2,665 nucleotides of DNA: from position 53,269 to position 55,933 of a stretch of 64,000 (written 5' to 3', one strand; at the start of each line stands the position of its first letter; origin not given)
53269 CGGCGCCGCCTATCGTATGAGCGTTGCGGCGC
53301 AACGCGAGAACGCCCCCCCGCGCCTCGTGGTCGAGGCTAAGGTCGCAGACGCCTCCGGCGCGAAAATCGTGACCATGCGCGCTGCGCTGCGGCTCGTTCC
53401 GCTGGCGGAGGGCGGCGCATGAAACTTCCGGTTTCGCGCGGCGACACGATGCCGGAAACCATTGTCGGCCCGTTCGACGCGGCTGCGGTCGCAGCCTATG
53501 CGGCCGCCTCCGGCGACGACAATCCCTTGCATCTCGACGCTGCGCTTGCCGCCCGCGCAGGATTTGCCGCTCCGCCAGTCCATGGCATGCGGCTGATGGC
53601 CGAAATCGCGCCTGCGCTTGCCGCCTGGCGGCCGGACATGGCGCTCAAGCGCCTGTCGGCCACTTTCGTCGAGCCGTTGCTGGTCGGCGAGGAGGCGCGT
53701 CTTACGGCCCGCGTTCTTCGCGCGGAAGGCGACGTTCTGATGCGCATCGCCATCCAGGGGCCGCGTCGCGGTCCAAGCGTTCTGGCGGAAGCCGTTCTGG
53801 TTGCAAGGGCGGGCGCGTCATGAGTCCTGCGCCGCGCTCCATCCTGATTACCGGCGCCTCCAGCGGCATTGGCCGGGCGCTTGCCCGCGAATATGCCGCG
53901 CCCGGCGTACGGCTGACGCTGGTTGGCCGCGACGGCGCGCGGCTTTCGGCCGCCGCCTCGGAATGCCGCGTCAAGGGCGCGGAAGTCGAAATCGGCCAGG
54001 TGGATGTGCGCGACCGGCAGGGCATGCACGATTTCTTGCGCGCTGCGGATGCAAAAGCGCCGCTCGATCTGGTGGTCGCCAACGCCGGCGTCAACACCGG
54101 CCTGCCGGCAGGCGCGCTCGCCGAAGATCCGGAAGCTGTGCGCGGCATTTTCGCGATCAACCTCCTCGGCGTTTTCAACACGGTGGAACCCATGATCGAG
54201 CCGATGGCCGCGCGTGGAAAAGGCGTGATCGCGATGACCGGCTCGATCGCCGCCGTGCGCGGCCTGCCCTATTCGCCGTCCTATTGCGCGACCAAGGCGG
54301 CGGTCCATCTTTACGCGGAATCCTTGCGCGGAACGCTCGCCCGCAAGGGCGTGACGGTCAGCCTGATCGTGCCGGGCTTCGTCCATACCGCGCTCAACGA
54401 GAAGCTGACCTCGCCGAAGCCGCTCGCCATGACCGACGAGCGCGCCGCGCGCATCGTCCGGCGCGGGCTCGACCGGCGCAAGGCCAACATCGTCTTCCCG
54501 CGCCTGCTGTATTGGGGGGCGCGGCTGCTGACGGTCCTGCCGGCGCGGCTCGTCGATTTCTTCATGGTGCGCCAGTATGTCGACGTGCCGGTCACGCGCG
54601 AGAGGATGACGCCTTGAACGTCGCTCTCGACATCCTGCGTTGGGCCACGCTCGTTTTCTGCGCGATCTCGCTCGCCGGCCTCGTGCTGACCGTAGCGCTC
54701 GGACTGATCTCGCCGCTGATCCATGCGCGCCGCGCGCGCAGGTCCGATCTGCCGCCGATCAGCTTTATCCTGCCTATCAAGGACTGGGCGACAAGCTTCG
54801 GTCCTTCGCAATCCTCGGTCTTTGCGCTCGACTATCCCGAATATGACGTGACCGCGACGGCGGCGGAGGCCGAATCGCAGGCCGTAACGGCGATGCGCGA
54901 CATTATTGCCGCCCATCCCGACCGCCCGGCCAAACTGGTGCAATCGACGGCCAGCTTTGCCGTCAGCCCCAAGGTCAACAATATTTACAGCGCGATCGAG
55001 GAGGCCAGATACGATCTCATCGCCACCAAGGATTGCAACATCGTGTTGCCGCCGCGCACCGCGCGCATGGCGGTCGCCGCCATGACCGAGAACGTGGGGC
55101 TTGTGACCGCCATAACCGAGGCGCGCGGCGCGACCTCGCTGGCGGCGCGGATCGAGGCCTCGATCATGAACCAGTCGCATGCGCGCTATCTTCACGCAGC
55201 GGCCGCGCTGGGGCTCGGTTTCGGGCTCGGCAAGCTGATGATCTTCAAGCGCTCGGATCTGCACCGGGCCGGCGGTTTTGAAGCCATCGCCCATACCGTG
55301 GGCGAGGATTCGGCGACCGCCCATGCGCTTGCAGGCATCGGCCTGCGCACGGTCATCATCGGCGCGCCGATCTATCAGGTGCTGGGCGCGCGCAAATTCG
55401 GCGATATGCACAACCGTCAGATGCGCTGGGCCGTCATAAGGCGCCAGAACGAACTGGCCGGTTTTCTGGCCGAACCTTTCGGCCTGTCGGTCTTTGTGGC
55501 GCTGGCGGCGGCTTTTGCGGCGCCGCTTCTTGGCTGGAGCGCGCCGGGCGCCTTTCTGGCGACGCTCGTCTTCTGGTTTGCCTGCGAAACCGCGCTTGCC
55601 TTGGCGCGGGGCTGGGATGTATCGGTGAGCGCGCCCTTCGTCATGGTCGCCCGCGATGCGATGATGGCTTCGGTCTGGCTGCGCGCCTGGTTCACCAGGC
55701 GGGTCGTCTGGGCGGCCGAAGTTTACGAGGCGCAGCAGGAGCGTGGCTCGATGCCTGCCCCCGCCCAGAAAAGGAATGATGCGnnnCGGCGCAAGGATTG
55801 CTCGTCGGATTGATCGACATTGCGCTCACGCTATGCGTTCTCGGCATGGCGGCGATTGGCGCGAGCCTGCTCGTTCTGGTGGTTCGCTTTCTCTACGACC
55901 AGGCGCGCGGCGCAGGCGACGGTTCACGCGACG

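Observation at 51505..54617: Dedicated ACP-KAS-(HadA-like/HadB-like)-SDR module with no enoyl reductase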

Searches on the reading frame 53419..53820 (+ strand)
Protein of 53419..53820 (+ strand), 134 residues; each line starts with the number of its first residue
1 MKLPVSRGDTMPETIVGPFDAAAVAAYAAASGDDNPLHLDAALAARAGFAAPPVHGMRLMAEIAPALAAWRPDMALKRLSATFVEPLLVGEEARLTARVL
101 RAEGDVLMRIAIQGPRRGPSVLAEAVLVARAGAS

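Call 9: search_protein_families(library=pfam, proteins=[window:53419-53820:+], max_evalue=0.01)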
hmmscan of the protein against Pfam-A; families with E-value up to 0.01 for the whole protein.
window:53419-53820:+ (134 aa): 2 families
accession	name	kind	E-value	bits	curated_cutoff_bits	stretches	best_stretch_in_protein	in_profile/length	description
PF01575.25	MaoC_dehydratas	-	9.6e-14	51.5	27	1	21-100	20-102/123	MaoC like domain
PF13452.11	FAS1_DH_region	-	0.0029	18.2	22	1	21-61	16-56/132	FAS1-like, dehydratase domain region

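Call 10: search_protein_families(library=ncbifam, proteins=[window:53419-53820:+], max_evalue=0.01)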
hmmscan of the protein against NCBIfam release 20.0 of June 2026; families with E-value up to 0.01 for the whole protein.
window:53419-53820:+ (134 aa): 3 families
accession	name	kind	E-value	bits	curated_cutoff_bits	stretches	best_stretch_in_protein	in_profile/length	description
NF040620.1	fused_HadA_HadB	exception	5.8e-08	32.6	350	1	6-93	200-287/329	fused (3R)-hydroxyacyl-ACP dehydratase subunits HadA/HadB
NF010246.0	PRK13693.1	equivalog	4.5e-07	29.9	203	1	5-92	9-96/142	(3R)-hydroxyacyl-ACP dehydratase subunit HadB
NF006045.0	PRK08190.1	subfamily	7e-05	21.8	282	1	22-100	29-109/467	bifunctional enoyl-CoA hydratase/phosphate acetyltransferase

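Call 24: search_solved_structures(query=window:53419-53820:+, max_evalue=0.01, show_alignments=2)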
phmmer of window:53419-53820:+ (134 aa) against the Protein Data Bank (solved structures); distinct sequences matched with E-value up to 0.01: 23.
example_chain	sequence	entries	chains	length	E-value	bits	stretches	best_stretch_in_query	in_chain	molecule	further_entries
1iq6_A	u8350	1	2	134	6.1e-11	45.9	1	18-101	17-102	(R)-SPECIFIC ENOYL-COA HYDRATASE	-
4rv2_B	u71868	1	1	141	2.1e-08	37.7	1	5-130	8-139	MaoC family protein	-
5cpg_A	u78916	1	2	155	9.6e-08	35.5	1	25-104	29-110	(R)-specific enoyl-CoA hydratase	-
4oob_A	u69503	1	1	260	1.1e-06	32.1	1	13-112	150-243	Uncharacterized protein HtdX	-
3wew_A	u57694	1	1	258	1.2e-06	31.9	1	13-112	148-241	HtdX dehydratase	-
5i7n_A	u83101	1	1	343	1.8e-06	31.4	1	23-89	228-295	MaoC-like dehydratase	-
2b3m_A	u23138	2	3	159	8.9e-06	29.2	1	24-103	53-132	hypothetical protein AF1124 | putative dehydratase AF1124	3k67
3oml_A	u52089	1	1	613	3.4e-05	27.3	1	23-95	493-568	Peroxisomal Multifunctional Enzyme Type 2, CG3415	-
3ir3_A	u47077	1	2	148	7.6e-05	26.2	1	19-103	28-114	3-hydroxyacyl-thioester dehydratase 2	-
2cdh_S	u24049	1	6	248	0.00014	25.3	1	9-92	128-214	DEHYDRATASE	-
4v12_A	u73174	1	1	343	0.00015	25.2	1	24-99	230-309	MAOC LIKE DOMAIN PROTEIN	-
9pqx_A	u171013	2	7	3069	0.00016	25.1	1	14-94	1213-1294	3-oxoacyl-ACP synthase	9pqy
9pqy_B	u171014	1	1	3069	0.00016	25.1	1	14-94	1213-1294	Fatty acid synthase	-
6gjc_A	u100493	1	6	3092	0.00017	25.1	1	14-94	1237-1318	Fatty acid synthase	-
1s9c_A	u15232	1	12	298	0.00018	24.9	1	9-92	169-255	Peroxisomal multifunctional enzyme type 2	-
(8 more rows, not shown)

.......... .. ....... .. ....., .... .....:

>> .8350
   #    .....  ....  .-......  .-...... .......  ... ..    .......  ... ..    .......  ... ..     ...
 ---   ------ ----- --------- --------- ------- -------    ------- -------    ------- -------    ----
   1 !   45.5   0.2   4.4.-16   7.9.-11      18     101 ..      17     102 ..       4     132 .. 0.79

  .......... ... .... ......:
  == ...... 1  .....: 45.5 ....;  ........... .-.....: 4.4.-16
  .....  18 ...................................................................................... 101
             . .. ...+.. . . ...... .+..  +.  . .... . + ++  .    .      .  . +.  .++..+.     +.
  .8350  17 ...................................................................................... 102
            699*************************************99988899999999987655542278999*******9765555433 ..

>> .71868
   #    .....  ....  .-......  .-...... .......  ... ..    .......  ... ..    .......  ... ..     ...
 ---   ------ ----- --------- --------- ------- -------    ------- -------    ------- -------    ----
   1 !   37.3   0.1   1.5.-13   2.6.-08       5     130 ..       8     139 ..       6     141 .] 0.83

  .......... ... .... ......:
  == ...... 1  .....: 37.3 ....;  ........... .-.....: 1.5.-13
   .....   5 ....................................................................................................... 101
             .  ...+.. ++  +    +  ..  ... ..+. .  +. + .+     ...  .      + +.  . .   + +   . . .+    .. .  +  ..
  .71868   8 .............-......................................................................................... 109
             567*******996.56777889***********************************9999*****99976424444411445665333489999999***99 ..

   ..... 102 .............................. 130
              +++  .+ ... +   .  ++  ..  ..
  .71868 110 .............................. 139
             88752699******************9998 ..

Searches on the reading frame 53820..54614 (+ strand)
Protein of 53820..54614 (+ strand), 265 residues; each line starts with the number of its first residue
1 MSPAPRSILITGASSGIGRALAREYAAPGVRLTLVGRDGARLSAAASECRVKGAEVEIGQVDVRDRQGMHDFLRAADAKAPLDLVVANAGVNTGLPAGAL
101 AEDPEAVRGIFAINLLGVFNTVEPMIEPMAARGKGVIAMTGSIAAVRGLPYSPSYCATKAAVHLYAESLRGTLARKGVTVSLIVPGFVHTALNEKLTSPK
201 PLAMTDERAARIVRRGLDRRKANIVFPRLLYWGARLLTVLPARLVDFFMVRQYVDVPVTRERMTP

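Call 9: search_protein_families(library=pfam, proteins=[window:53820-54614:+], max_evalue=0.01)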
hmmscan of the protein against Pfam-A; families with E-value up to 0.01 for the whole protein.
window:53820-54614:+ (265 aa): 5 families
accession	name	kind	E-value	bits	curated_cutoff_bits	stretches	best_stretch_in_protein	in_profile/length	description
PF00106.31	adh_short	-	3.7e-43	147.7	26.6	1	8-198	3-192/195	short chain dehydrogenase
PF13561.12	adh_short_C2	-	2.2e-26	93.3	27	1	12-212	1-200/236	Enoyl-(Acyl carrier protein) reductase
PF08659.16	KR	-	2.2e-09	37.9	22.6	1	8-171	3-165/180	KR domain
PF01370.27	Epimerase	-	0.00032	20.6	20.9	1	8-84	1-71/240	NAD dependent epimerase/dehydratase family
PF03435.24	Sacchrp_dh_NADP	-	0.0092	16.8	25.1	0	8-77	1-70/129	Saccharopine dehydrogenase NADP binding domain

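Call 10: search_protein_families(library=ncbifam, proteins=[window:53820-54614:+], max_evalue=0.01)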
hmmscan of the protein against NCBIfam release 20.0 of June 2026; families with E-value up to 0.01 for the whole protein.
window:53820-54614:+ (265 aa): 214 families (the best 25 are shown)
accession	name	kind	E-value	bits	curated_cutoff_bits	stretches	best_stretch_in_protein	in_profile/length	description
NF005437.0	PRK07024.1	equivalog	1.4e-58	198.4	266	1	5-251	4-249/259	SDR family oxidoreductase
NF004526.0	PRK05872.1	subfamily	1.8e-40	138.9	276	1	6-252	11-268/297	short-chain dehydrogenase/reductase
NF005878.0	PRK07825.1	subfamily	3.2e-40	138.2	287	1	6-249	10-249/278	short chain dehydrogenase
NF006099.0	PRK08251.1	equivalog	3.3e-37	128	253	1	6-246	5-247/250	SDR family oxidoreductase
NF005489.0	PRK07102.1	equivalog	5.6e-37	127.6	267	1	7-232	3-225/243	SDR family oxidoreductase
NF004765.0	PRK06101.1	equivalog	5e-36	124.1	406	1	7-243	3-229/241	SDR family oxidoreductase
NF004514.1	PRK05855.1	equivalog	2.4e-35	122.2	455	1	8-220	316-528/578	SDR family oxidoreductase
NF005559.1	PRK07231.1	subfamily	5.6e-35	121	215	1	6-210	5-208/249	glucose 1-dehydrogenase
NF004825.0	PRK06181.1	equivalog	4.6e-34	117.9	215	1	7-250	8-260/268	SDR family oxidoreductase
NF040690.1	mycolate_SDR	equivalog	1.8e-33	116.1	380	1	8-195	11-196/265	mycolate reductase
NF005495.0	PRK07109.1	subfamily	3.8e-32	111.9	264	1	6-195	9-199/334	SDR family oxidoreductase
NF004196.0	PRK05650.1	equivalog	5e-32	111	297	1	7-202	4-198/272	SDR family oxidoreductase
NF009466.0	PRK12826.1-2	subfamily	9.2e-32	110.5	222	1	6-199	4-198/248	3-oxoacyl-ACP reductase FabG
NF005881.0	PRK07832.1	equivalog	9.4e-32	110.3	296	1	6-196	10-201/287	SDR family oxidoreductase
TIGR01830.1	3oxo_ACP_reduc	equivalog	3.6e-29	102.2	297.75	1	9-199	2-192/239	3-oxoacyl-[acyl-carrier-protein] reductase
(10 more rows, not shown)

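Call 44: search_solved_structures(query=window:53820-54614:+, max_evalue=1e-15)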
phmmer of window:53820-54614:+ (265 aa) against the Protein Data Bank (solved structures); distinct sequences matched with E-value up to 1e-15: 81 (the best 60 are shown).
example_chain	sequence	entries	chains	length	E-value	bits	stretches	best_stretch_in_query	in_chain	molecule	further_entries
2jah_A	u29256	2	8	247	5.8e-23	84.9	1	8-213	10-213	CLAVULANIC ACID DEHYDROGENASE | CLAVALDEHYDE DEHYDROGENASE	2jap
1iol_A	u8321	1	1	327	7.1e-23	84.6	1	7-201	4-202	ESTROGENIC 17-BETA HYDROXYSTEROID DEHYDROGENASE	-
1a27_A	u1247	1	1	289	7.9e-23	84.5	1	7-201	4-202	17-BETA-HYDROXYSTEROID-DEHYDROGENASE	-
3tfo_A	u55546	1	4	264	9.2e-23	84.2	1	6-210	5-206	putative 3-oxoacyl-(acyl-carrier-protein) reductase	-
1fdw_A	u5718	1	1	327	9.3e-23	84.2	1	7-201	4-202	17-BETA-HYDROXYSTEROID DEHYDROGENASE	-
1bhs_A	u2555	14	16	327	9.7e-23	84.2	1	7-201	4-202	17BETA-HYDROXYSTEROID DEHYDROGENASE | ESTROGENIC 17-BETA HYDROXYSTEROID DEHYDROGENASE | PROTEIN (ESTRADIOL 17 BETA-DEHYDROGENASE 1)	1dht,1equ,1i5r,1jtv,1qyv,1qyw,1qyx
1fds_A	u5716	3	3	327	1e-22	84.1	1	7-201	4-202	17-BETA-HYDROXYSTEROID-DEHYDROGENASE | Estradiol 17-beta-dehydrogenase 1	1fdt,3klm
1fdu_A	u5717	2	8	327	1.1e-22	84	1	7-201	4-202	17-BETA-HYDROXYSTEROID DEHYDROGENASE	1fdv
6cgc_A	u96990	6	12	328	1.5e-22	83.6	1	7-201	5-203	Estradiol 17-beta-dehydrogenase 1 | 17-beta-hydroxysteroid dehydrogenase type 1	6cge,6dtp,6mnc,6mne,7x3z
3p19_A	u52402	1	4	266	1.6e-22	83.5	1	6-199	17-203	Putative blue fluorescent protein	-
3emk_A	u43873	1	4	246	1.6e-22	83.4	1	6-202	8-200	GLUCOSE/RIBITOL DEHYDROGENASE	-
3enn_A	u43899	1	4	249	1.7e-22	83.4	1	6-202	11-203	GLUCOSE/RIBITOL DEHYDROGENASE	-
2wdz_A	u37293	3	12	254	2.8e-22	82.7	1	9-198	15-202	SHORT-CHAIN DEHYDROGENASE/REDUCTASE | GALACTITOL DEHYDROGENASE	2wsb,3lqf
3pk0_A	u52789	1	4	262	5.5e-22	81.7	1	6-190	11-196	Short-chain dehydrogenase/reductase SDR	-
9av8_A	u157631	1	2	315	2.9e-21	79.3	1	4-231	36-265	Hydroxysteroid 17-beta dehydrogenase 13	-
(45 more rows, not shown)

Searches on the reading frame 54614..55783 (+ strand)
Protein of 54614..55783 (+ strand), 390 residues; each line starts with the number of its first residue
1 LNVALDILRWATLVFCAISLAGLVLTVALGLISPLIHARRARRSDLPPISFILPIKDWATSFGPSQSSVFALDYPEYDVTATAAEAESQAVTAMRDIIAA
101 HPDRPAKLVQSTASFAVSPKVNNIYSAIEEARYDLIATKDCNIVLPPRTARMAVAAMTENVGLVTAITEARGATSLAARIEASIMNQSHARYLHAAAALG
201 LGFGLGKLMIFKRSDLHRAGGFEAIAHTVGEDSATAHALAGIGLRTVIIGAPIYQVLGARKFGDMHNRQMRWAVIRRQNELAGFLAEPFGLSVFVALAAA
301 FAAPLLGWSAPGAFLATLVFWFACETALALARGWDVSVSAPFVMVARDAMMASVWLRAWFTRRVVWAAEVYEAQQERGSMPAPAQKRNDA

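Call 9: search_protein_families(library=pfam, proteins=[window:54614-55783:+], max_evalue=0.01)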
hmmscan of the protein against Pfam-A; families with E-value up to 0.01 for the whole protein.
window:54614-55783:+ (390 aa): 3 families
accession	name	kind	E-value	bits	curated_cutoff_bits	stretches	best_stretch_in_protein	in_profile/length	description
PF13506.12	Glyco_transf_21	-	2.6e-42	144.7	21.7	1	102-273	1-173/174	Glycosyl transferase family 21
PF13632.12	Glyco_trans_2_3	-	2.1e-12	47.7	27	1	140-323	6-197/198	Glycosyl transferase family group 2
PF13641.12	Glyco_tranf_2_3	-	8.7e-11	42.7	27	1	69-273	23-228/230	Glycosyltransferase like family 2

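Call 10: search_protein_families(library=ncbifam, proteins=[window:54614-55783:+], max_evalue=0.01)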
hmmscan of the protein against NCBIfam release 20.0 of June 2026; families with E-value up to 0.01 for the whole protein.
window:54614-55783:+ (390 aa): 3 families
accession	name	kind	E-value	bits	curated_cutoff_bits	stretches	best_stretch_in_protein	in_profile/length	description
TIGR03472.1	HpnI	equivalog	5.3e-42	144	310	1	10-372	3-363/373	bacteriohopanetetrol glucosamine biosynthesis glycosyltransferase HpnI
TIGR03030.1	CelA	equivalog_domain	0.00013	20.1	699.1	1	206-273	309-374/714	UDP-forming cellulose synthase catalytic subunit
TIGR03937.1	PgaC_IcaA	equivalog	0.00029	19.9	422.3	1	38-223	36-219/407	poly-beta-1,6-N-acetyl-D-glucosamine synthase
